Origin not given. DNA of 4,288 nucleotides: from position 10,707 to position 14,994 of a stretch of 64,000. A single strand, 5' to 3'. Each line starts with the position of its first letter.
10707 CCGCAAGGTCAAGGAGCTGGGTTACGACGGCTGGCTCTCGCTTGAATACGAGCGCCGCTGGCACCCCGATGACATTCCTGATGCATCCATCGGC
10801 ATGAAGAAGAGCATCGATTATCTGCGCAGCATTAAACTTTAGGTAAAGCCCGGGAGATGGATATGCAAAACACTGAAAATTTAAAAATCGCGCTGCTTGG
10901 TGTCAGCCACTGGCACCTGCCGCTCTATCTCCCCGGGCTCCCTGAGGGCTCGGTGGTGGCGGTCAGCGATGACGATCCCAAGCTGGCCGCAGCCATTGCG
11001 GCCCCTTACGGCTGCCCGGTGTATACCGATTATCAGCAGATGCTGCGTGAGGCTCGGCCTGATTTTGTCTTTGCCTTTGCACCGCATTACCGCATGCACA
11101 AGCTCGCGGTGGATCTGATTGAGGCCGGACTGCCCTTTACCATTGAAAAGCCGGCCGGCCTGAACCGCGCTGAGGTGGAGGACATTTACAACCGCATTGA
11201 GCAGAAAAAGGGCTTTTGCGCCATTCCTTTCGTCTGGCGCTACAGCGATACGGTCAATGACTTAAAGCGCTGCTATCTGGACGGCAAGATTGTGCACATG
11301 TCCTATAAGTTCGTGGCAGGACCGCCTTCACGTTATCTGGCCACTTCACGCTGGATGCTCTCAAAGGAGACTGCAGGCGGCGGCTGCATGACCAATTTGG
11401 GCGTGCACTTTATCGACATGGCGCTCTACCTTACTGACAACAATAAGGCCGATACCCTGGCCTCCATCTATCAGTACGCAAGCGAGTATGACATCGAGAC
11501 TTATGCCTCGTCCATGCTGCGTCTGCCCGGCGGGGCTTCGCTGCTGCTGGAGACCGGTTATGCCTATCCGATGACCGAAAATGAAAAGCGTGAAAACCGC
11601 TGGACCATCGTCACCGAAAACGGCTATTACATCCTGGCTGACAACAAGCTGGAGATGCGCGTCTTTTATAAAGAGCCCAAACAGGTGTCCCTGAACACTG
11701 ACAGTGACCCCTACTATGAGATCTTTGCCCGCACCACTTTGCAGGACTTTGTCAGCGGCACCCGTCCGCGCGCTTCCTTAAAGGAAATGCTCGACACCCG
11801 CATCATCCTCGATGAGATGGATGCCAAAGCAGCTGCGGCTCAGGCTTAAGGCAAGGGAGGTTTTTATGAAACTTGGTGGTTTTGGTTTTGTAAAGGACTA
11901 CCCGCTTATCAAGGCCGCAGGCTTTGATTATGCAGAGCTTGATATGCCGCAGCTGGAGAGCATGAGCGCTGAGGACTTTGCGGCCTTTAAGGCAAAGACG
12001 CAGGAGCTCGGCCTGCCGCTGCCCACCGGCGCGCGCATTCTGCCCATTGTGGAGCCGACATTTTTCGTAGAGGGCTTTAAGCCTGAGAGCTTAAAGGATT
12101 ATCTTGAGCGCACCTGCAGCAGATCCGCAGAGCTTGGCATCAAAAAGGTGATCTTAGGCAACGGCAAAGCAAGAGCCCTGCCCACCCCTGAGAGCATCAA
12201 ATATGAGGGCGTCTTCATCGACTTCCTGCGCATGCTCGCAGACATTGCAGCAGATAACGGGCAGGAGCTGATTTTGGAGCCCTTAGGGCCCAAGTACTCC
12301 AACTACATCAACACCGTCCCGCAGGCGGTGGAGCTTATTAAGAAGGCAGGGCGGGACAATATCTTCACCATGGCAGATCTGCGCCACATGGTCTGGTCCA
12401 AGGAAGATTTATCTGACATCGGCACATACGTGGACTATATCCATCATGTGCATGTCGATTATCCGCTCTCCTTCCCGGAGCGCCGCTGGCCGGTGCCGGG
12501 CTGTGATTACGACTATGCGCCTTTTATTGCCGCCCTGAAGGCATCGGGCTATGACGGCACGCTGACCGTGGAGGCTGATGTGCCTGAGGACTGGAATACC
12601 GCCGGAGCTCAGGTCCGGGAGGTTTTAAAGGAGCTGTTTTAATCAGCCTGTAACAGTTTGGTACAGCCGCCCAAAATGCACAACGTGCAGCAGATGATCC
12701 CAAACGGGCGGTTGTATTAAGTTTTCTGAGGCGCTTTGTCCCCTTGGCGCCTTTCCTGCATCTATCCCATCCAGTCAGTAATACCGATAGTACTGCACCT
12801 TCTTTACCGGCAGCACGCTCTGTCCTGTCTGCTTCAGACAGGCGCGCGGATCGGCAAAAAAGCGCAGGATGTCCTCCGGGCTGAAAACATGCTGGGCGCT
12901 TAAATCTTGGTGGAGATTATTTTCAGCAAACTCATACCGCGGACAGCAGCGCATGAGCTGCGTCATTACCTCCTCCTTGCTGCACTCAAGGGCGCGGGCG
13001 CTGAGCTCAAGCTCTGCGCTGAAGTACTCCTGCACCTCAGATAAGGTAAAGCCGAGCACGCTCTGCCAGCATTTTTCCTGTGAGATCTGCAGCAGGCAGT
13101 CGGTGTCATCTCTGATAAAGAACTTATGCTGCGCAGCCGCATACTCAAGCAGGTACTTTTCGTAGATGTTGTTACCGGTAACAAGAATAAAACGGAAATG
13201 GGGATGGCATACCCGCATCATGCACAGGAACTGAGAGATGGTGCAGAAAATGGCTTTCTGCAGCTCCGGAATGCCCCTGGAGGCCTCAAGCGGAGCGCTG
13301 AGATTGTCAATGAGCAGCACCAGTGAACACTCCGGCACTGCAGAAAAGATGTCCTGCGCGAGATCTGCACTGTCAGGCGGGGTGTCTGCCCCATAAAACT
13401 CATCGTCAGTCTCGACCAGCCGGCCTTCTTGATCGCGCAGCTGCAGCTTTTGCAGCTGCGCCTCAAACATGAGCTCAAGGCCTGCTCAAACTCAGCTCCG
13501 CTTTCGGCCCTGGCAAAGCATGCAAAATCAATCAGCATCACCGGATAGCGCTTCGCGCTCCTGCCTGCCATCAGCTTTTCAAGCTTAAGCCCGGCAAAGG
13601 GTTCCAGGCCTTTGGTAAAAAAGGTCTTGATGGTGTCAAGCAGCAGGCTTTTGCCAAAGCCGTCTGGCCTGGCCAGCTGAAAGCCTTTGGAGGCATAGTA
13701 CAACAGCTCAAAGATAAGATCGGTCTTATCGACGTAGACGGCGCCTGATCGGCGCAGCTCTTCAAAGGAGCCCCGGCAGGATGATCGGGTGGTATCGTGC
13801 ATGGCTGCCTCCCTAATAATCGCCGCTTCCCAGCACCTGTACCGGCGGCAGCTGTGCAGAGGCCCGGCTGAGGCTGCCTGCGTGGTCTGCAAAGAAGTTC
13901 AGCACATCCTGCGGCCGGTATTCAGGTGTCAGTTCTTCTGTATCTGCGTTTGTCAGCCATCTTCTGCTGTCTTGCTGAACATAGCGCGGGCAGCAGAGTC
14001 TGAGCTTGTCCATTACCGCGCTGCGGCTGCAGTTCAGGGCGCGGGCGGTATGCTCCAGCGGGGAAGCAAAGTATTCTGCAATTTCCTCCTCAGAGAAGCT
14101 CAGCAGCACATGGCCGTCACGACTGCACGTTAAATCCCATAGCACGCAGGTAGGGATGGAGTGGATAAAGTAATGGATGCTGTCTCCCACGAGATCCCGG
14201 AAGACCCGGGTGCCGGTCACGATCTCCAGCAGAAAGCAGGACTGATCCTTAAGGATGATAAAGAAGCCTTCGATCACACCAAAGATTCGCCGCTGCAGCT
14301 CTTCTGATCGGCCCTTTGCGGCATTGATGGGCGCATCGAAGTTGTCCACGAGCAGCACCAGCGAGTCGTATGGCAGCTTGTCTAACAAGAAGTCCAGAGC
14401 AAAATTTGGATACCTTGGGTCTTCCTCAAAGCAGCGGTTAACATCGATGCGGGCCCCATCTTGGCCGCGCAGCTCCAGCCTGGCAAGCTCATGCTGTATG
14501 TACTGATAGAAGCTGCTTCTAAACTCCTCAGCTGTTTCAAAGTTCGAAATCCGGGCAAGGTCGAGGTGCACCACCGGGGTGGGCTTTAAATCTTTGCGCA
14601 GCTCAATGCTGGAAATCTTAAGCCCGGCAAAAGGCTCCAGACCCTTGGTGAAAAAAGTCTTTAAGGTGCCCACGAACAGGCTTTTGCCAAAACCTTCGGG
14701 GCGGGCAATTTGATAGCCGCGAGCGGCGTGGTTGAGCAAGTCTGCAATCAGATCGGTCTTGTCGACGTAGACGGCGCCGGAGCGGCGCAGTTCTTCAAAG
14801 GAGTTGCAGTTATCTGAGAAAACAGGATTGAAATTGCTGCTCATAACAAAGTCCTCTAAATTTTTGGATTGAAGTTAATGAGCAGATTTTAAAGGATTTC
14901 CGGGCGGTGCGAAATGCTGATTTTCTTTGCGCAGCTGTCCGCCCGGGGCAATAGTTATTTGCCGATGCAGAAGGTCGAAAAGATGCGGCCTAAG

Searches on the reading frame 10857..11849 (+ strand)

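Call 19: search_protein_families(library=pfam, proteins=[window:10857-11849:+])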
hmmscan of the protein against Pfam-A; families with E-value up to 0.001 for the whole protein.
window:10857-11849:+ (330 aa): 3 families
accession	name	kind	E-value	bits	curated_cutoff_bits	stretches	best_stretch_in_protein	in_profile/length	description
PF22725.1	GFO_IDH_MocA_C3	-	7.2e-15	55.5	27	1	143-258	14-123/124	GFO/IDH/MocA C-terminal domain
PF01408.29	GFO_IDH_MocA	-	5.4e-10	40.4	24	1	27-120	22-115/120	Oxidoreductase family, NAD-binding Rossmann fold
PF02894.22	GFO_IDH_MocA_C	-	5.9e-07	29.9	22.9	1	146-290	15-159/218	Oxidoreductase family, C-terminal alpha/beta domain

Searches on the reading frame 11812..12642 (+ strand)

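Call 19: search_protein_families(library=pfam, proteins=[window:11812-12642:+])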
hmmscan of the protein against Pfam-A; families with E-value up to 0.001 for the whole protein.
window:11812-12642:+ (276 aa): 1 family
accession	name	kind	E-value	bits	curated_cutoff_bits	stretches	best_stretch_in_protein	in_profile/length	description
PF01261.30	AP_endonuc_2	-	5.9e-30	105.2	31.1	1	33-273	4-247/249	Xylose isomerase-like TIM barrel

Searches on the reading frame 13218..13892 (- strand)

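Call 17: search_protein_families(library=pfam, proteins=[window:13218-13892:-])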
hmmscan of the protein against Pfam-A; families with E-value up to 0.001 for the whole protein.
window:13218-13892:- (224 aa): 1 family
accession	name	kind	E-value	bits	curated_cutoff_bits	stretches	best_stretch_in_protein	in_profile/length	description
PF09820.16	AAA-ATPase_like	-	2.3e-20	73.7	26.1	1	42-156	6-119/201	Predicted AAA-ATPase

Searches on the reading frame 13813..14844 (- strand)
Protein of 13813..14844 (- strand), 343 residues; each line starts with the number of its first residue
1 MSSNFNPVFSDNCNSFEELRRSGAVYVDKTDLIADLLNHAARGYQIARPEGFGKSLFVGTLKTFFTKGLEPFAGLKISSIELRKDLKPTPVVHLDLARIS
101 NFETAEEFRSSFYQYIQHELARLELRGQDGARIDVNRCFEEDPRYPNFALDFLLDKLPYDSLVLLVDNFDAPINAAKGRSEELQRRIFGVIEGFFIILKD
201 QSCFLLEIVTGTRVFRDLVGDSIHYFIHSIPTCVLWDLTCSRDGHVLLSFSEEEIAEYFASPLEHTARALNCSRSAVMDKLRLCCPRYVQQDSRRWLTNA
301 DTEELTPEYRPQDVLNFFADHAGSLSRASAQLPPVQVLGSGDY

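Call 16: search_protein_families(library=pfam, proteins=[window:13813-14844:-])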
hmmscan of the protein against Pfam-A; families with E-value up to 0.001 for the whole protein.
window:13813-14844:- (343 aa): 1 family
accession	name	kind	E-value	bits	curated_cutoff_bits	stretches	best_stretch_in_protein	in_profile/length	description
PF09820.16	AAA-ATPase_like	-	1.2e-25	90.9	26.1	1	14-211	5-191/201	Predicted AAA-ATPase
